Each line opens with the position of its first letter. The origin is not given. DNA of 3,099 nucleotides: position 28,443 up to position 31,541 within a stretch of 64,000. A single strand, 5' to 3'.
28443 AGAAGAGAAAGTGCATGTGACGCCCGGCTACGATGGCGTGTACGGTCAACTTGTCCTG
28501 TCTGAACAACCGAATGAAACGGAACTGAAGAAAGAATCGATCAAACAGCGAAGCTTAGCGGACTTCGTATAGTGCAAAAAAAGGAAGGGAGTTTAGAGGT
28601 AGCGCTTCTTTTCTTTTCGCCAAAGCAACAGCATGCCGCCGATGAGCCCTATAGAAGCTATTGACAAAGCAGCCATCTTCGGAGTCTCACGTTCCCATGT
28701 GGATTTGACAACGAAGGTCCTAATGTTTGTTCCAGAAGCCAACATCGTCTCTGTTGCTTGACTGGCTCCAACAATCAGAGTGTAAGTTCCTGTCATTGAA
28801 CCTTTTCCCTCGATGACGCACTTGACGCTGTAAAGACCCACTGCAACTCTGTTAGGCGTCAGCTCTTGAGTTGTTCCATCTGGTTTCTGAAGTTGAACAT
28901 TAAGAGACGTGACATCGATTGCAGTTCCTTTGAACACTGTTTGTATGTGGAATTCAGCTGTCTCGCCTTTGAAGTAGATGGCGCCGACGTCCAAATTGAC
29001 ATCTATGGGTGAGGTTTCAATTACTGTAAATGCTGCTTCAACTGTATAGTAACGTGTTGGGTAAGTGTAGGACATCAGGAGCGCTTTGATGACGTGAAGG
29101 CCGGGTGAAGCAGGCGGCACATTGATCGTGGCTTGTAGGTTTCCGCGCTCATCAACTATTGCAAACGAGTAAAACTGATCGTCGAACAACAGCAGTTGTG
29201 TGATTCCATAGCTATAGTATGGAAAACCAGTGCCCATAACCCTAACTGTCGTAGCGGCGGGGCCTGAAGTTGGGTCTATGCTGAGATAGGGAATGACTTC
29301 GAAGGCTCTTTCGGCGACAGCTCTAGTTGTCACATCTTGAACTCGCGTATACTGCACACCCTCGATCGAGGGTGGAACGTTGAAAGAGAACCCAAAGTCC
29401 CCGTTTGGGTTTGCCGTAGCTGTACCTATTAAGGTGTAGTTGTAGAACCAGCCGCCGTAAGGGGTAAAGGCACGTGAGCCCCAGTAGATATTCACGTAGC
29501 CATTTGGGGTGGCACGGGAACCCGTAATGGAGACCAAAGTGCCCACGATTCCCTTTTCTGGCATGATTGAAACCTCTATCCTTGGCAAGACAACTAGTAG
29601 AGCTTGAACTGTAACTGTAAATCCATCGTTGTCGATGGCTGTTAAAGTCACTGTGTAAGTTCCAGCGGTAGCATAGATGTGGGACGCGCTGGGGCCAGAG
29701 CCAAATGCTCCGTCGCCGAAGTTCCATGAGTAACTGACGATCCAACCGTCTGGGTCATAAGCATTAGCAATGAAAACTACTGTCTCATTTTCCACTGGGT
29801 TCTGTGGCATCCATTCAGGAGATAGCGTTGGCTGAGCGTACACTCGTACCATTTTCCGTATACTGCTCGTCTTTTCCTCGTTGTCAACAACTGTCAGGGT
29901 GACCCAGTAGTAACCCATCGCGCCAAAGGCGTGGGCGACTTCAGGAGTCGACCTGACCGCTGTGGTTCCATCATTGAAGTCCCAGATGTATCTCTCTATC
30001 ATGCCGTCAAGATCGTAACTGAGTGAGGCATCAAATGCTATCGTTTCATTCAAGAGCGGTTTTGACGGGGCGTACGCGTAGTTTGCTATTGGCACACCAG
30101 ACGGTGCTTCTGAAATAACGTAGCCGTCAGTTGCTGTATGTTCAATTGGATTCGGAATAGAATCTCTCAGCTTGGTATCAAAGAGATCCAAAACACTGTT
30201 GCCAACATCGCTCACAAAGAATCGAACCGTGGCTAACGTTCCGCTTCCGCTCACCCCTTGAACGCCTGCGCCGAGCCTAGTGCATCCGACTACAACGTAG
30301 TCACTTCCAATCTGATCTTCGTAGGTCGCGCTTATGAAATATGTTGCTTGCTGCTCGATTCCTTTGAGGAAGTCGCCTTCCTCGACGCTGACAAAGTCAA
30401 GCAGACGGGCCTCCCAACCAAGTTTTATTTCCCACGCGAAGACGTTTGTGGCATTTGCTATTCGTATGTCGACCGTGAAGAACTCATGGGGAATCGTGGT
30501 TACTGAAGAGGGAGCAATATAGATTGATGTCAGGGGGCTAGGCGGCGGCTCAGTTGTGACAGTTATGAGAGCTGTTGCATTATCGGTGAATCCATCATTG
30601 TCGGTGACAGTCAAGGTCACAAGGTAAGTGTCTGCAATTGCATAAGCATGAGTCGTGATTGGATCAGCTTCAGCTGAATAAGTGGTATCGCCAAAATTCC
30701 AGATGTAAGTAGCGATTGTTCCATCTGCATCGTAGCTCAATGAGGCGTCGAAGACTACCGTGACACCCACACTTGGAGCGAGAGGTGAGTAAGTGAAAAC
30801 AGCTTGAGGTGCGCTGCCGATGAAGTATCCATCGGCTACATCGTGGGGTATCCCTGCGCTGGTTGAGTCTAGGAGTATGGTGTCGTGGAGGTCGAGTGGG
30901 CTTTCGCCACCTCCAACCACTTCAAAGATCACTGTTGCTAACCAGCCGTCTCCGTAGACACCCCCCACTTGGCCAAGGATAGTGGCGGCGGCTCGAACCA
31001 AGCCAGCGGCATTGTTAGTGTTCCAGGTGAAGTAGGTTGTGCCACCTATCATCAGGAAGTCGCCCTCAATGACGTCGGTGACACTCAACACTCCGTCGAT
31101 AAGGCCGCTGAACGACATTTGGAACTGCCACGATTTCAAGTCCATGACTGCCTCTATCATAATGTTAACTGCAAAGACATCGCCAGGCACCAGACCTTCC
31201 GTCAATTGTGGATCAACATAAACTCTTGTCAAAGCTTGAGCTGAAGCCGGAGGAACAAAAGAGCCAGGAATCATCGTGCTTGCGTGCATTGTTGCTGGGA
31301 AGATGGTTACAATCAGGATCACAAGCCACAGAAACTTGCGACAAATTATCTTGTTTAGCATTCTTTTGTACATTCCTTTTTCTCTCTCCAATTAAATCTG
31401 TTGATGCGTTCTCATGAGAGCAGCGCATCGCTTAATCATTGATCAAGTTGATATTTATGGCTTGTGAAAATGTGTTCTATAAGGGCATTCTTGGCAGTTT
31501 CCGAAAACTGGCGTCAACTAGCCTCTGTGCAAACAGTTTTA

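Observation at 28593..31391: Distal two-cohesin, TM-anchored scaffoldin-like gene that carries one module of each cohesin class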

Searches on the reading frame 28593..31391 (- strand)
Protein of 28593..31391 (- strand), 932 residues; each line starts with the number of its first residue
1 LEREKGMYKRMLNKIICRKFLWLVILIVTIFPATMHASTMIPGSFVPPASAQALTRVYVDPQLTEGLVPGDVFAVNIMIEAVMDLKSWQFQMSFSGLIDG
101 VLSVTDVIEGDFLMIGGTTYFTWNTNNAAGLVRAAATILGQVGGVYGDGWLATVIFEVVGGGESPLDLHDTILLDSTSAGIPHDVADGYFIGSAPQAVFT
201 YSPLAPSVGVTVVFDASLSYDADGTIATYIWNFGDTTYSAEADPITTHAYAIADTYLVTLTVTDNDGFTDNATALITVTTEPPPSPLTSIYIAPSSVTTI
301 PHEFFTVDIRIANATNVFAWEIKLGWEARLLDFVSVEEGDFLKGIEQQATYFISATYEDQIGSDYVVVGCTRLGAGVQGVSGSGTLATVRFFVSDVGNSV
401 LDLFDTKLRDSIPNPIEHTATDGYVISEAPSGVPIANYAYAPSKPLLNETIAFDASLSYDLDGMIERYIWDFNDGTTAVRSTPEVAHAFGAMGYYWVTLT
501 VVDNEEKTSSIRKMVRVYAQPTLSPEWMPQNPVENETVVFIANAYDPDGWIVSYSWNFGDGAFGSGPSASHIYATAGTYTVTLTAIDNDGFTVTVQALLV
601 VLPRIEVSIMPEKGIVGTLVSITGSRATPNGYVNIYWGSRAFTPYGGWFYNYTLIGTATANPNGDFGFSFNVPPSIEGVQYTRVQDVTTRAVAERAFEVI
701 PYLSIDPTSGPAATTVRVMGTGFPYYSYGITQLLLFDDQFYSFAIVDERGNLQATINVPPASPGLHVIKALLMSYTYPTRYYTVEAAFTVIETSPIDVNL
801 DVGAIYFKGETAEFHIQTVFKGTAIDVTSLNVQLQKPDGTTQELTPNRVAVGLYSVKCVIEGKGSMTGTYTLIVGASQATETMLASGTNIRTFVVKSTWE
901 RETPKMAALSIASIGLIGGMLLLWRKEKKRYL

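Call 3: search_protein_families(library=pfam, proteins=[window:28593-31391:-], max_evalue=1)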
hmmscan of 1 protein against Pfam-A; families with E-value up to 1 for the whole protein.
window:28593-31391:- (932 aa): 9 families
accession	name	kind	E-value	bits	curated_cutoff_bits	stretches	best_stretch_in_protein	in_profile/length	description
PF18911.6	PKD_4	-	2.3e-49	165.8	27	3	529-593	11-76/85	PKD domain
PF00801.26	PKD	-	4.2e-43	145.7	23.5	3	533-590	12-70/80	PKD domain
PF22352.2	K319L-like_PKD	-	2.4e-13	50.3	27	3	211-278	13-84/84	K319L-like, PKD domain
PF00963.24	Cohesin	-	2.9e-08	34.4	24.1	2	298-398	9-106/139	Cohesin domain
PF18981.6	InlK_D3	-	0.00076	19.9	25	1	574-592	47-65/75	Internalin K domain (D3/D4)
PF21027.3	Sde0182_C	-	0.0012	19.8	27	0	211-268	1-55/83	Cellulose-binding protein Sde0182, C-terminal domain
PF01833.30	TIG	-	0.0045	17.4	20.9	0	608-674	5-72/84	IPT/TIG domain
PF16403.11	Bact_surface_Ig-like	-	0.023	15.2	27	0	574-596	44-66/71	Bacterial surface protein, Ig-like domain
PF17936.7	Big_6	-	0.2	12.4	27.6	0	653-672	35-54/83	Bacterial Ig domain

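Call 4: search_protein_families(library=ncbifam, proteins=[window:28593-31391:-], max_evalue=1)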
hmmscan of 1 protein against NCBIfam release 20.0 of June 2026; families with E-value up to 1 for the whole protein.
window:28593-31391:- (932 aa): 4 families
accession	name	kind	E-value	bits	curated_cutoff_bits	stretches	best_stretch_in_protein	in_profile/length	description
TIGR00864.1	PCC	subfamily_domain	7.7e-10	35.8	1861.4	1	467-602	1088-1221/2700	polycystin cation channel protein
NF058578.1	CPR_pilus_PamR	equivalog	1.2e-06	27.6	300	1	568-597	205-234/297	pilus system RbmA-like protein PamR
NF033932.1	LapB_rpt_80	domain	0.0056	16.9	45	1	577-597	1-21/83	LapB repeat-containing protein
NF058592.1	GxPGS_dom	subfamily_domain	0.25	11.4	45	1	703-769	1-64/65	PGS family Ig-like domain-containing protein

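Call 9: find_homologous_proteins(query=window:28593-31391:-)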
Query window:28593-31391:- (932 aa): 1044 proteins with E <= 0.001 among 8000 candidates; the best 120 are listed.
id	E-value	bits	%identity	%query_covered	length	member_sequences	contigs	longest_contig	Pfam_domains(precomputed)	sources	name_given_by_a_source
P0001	0.0e+0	2085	100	99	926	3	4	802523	PF22352.3,PF00801.27,PF00963.25,PF18911.7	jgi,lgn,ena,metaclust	metaclust:\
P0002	4.5e-258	877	59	25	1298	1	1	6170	PF21027.4,PF22352.3,PF00801.27,PF00963.25,PF07705.18,PF18911.7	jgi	jgi:PKD repeat protein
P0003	1.9e-240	819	58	25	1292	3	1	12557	PF21027.4,PF22352.3,PF00801.27,PF00963.25,PF07705.18,PF18911.7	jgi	jgi:hypothetical protein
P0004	1.0e-216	740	57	25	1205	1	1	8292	PF21027.4,PF22352.3,PF00801.27,PF00963.25,PF07705.18,PF18911.7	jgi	jgi:PKD repeat protein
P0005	8.6e-194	665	56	25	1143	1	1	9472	PF21027.4,PF22352.3,PF00801.27,PF07705.18,PF18911.7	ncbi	-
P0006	7.0e-188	645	31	47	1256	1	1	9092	PF21027.4,PF15418.13,PF22352.3,PF00801.27,PF18981.7,PF00404.25,PF16403.12,PF13027.12,PF08329.17,PF16967.12,PF18911.7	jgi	-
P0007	1.2e-167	578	31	42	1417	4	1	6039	PF07495.20,PF15418.13,PF14347.12,PF00801.27,PF18981.7,PF16403.12,PF08329.17,PF02010.22,PF16967.12,PF18911.7,PF21027.4,PF22352.3,PF17963.8,PF19116.7,PF05345.19,PF01835.26,PF19077.7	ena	-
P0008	2.5e-150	521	40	22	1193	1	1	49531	PF21027.4,PF22352.3,PF00801.27,PF18981.7,PF17963.8,PF00047.32,PF13027.12,PF02010.22,PF19077.7,PF16967.12,PF18911.7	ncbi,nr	ncbi:MAG: PKD domain-containing protein, partial [Candidatus Bathyarchaeota archaeon]|nr:PKD domain-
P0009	9.5e-147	509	35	54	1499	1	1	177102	PF21568.4,PF21027.4,PF22352.3,PF00801.27,PF16640.12,PF07705.18,PF16967.12,PF18911.7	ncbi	-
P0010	2.9e-140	487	28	48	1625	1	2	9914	PF21027.4,PF15418.13,PF22352.3,PF00801.27,PF18981.7,PF13027.12,PF02010.22,PF18911.7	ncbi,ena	-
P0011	1.8e-138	481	26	47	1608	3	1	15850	PF07495.20,PF21027.4,PF14347.12,PF22352.3,PF00801.27,PF18981.7,PF23194.2,PF05345.19,PF02010.22,PF16967.12,PF18911.7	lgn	-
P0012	1.8e-130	455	28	43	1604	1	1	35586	PF21027.4,PF15418.13,PF14347.12,PF22352.3,PF00801.27,PF18981.7,PF13027.12,PF02010.22,PF16967.12,PF18911.7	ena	-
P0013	4.9e-128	447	34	24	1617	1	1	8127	PF21027.4,PF22352.3,PF00801.27,PF18981.7,PF02010.22,PF18911.7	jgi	-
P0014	1.8e-125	438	32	41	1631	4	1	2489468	PF07495.20,PF15418.13,PF14347.12,PF16820.12,PF00801.27,PF18981.7,PF23194.2,PF16403.12,PF22091.3,PF02010.22,PF18911.7,PF21027.4,PF22352.3,PF05345.19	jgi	jgi:PKD repeat protein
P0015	4.1e-125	437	26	43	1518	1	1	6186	PF23860.2,PF07495.20,PF15418.13,PF14347.12,PF16820.12,PF00801.27,PF18981.7,PF08329.17,PF02010.22,PF16967.12,PF18911.7,PF21027.4,PF22352.3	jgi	jgi:PKD repeat protein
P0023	2.8e-117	411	51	23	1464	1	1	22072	PF00801.27,PF02369.23,PF16640.12,PF07705.18,PF18911.7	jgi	jgi:hypothetical protein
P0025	1.9e-116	409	31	61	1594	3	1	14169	PF21027.4,PF22352.3,PF00801.27,PF22902.3,PF00963.25,PF24695.2,PF16640.12,PF07705.18,PF16967.12,PF18911.7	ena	-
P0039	1.4e-102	363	56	23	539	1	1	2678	PF07705.18,PF00137.27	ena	-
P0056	1.4e-90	323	47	27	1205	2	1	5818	PF00801.27,PF00963.25,PF16640.12,PF07705.18,PF18911.7,PF00630.26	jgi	jgi:hypothetical protein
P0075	4.3e-83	298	35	35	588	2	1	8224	PF21027.4,PF22352.3,PF00801.27,PF00963.25,PF18911.7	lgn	-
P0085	2.0e-79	286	37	49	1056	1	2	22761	PF22352.3,PF00801.27,PF00963.25,PF24695.2,PF16640.12,PF07705.18,PF18911.7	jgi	-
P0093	4.5e-77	278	30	34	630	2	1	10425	PF22352.3,PF00801.27,PF18981.7,PF00963.25,PF16403.12,PF08329.17,PF18911.7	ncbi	-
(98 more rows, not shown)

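Call 25: find_related_loci(query=window:28593-31391:-, collection=genome_contigs, flank=10000)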
Query window:28593-31391:- (932 aa) in genome_contigs; peptide patterns used: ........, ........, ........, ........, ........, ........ (x = any residue, [..] = any of these).
312 stretches matched a pattern; 260 encode a relative of the query (tblastn E <= 1e-3); the best 80 are kept; 80 distinct loci.
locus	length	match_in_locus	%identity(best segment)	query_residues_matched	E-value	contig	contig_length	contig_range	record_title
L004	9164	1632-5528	29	168-652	3e-27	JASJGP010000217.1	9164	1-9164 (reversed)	MAG: Desulfobacterales bacterium isolate ChS5.bin.48 ChesSed_k141_128255, whole genome shotgun sequence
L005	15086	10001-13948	36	131-636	2e-22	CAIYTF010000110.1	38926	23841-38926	MAG: uncultured Ignavibacteriales bacterium isolate Umea1_bin-3831 genome assembly, contig: bin-3831:110/222, whole geno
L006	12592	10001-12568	25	169-604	9e-21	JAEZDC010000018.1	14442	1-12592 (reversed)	MAG: Bacteroidetes bacterium isolate OH_CBrB_274 k127_2021959, whole genome shotgun sequence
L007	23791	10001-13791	28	193-633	2e-20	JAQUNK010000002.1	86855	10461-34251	MAG: Candidatus Omnitrophota bacterium isolate STD1_176 NODE_529_length_86855_cov_6.879382_Sandtown_D1, whole genome sho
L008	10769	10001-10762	35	191-623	2e-19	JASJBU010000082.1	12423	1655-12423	MAG: Gammaproteobacteria bacterium isolate MO_103.B15 MO_103.c_1035, whole genome shotgun sequence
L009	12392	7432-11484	26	169-686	7e-19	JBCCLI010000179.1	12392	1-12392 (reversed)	MAG: Bacteroidota bacterium isolate P01_C01_bin.23 k141_969525_length_12392_cov_175.6501, whole genome shotgun sequence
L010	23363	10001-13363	26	203-636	4e-19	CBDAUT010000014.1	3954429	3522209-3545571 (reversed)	MAG: Granulicella sp. isolate 4a7dd01d-5dba-46e8-8f43-38a742a34665 genome assembly, contig: chromosome_2, whole genome s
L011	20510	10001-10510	33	192-603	2e-18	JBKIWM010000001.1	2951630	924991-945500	Thermodesulfobacteriota bacterium B35 contig_1, whole genome shotgun sequence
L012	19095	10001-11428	28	207-609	7e-18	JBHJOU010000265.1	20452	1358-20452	MAG: Rivularia sp. (in: cyanobacteria) isolate al_S5C253_1 S5Ck119_605214, whole genome shotgun sequence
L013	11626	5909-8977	33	194-646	5e-19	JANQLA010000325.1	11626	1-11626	MAG: Melioribacteraceae bacterium isolate PL25a_bin.33 k99_3322945, whole genome shotgun sequence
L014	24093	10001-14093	24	173-636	2e-16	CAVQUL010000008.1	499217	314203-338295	MAG: uncultured Chitinophagaceae bacterium isolate MFD09964.bin.3.287 genome assembly, contig: contig_6333, whole genome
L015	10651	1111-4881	28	228-637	2e-18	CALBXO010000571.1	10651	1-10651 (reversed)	MAG TPA_asm: uncultured proteobacterium isolate ERR2206771_bin.55_CONCOCT_v1.1_MAG genome assembly, contig: ERZ888641.56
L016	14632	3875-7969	25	168-705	2e-15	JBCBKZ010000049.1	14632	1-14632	MAG: Bacteroidota bacterium isolate J06627_36 NODE_49_length_14632_cov_6.225077, whole genome shotgun sequence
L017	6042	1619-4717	26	196-626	2e-15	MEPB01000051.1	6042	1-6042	MAG: Bacteroidetes bacterium RIFCSPLOWO2_12_FULL_35_15 rifcsplowo2_12_scaffold_24661, whole genome shotgun sequence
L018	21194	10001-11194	35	224-596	4e-15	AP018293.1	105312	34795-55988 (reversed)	Calothrix sp. NIES-4105 plasmid plasmid3 DNA, complete genome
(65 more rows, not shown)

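Call 39: find_encoding_contigs(protein=P0003, flank=10000, max_places=2)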
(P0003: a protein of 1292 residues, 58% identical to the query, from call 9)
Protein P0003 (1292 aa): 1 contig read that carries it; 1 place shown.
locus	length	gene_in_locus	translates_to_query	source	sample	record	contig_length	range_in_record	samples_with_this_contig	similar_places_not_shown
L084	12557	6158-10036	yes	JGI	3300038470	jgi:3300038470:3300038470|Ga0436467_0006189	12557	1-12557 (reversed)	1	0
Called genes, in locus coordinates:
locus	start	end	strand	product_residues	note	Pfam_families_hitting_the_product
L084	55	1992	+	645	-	PF05048:NosD, PF13229:Beta_helix, PF19077:Big_13 (faint), PF00801:PKD (faint), PF24421:Ig_J (faint)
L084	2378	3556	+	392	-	PF00464:SHMT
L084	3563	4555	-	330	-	PF00296:Bac_luciferase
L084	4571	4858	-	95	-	-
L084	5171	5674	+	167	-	-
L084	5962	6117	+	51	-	-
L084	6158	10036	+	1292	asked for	PF00801:PKD (weak), PF18911:PKD_4 (weak), PF21027:Sde0182_C (faint), PF22352:K319L-like_PKD (faint), PF00801:PKD, PF18911:PKD_4, PF00963:Cohesin (weak), PF07705:CARDB (weak)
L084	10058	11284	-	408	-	PF27218:MJ0043_C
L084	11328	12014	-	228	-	PF09335:VTT_dom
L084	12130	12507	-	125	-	PF01314:AFOR_C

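Call 40: find_encoding_contigs(protein=P0023, flank=10000, max_places=2)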
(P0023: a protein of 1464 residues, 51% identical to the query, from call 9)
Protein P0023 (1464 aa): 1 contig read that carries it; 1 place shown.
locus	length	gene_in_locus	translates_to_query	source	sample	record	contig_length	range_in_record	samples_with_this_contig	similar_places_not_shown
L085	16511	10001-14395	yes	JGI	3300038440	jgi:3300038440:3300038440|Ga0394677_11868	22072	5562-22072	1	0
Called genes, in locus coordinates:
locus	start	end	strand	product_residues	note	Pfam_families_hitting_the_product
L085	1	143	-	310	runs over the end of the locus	PF00005:ABC_tran, PF08352:oligo_HPY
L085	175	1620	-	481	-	PF12911:OppC_N, PF00528:BPD_transp_1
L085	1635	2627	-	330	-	PF19300:BPD_transp_1_N (weak), PF00528:BPD_transp_1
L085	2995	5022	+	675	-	PF00496:SBP_bac_5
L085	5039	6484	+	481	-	-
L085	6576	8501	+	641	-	PF07494:Reg_prop (faint), PF07705:CARDB (weak), PF00404:Dockerin_1 (weak)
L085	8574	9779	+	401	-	PF00963:Cohesin, PF00801:PKD, PF18911:PKD_4, PF07705:CARDB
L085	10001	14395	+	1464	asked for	PF00801:PKD, PF18911:PKD_4, PF02369:Big_1 (faint), PF07705:CARDB, PF16640:Big_3_5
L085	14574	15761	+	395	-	-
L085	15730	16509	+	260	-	?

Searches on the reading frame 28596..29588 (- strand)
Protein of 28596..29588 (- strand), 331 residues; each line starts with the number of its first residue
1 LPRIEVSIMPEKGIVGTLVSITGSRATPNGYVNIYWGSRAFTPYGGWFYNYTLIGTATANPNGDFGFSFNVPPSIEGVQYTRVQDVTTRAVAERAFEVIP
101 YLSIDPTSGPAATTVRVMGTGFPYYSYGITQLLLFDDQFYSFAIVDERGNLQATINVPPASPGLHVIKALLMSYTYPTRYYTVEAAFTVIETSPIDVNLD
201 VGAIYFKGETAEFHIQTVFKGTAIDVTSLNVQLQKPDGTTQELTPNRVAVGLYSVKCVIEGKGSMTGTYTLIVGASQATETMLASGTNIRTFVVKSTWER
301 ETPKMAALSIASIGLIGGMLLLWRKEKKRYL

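Call 6: search_protein_families(library=pfam, proteins=[window:28596-29588:-], max_evalue=1)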
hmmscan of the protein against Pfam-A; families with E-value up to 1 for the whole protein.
seq(331 aa): 1 family
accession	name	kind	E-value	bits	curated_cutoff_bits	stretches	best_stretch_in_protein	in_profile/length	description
PF01833.30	TIG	-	0.0058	17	20.9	1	7-73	5-72/84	IPT/TIG domain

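Call 58: search_solved_structures(query=window:28686-29588:-, max_evalue=1)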
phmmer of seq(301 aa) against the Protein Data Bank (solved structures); distinct sequences matched with E-value up to 1: 3.
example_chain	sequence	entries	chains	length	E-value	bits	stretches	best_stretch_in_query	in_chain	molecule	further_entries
2cbm_A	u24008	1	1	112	0.15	14.5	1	7-81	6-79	NEOCARZINOSTATIN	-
2cbo_A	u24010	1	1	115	0.15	14.4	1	7-81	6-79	NEOCARZINOSTATIN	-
4jw3_A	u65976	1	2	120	0.17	14.3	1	7-81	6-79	Neocarzinostatin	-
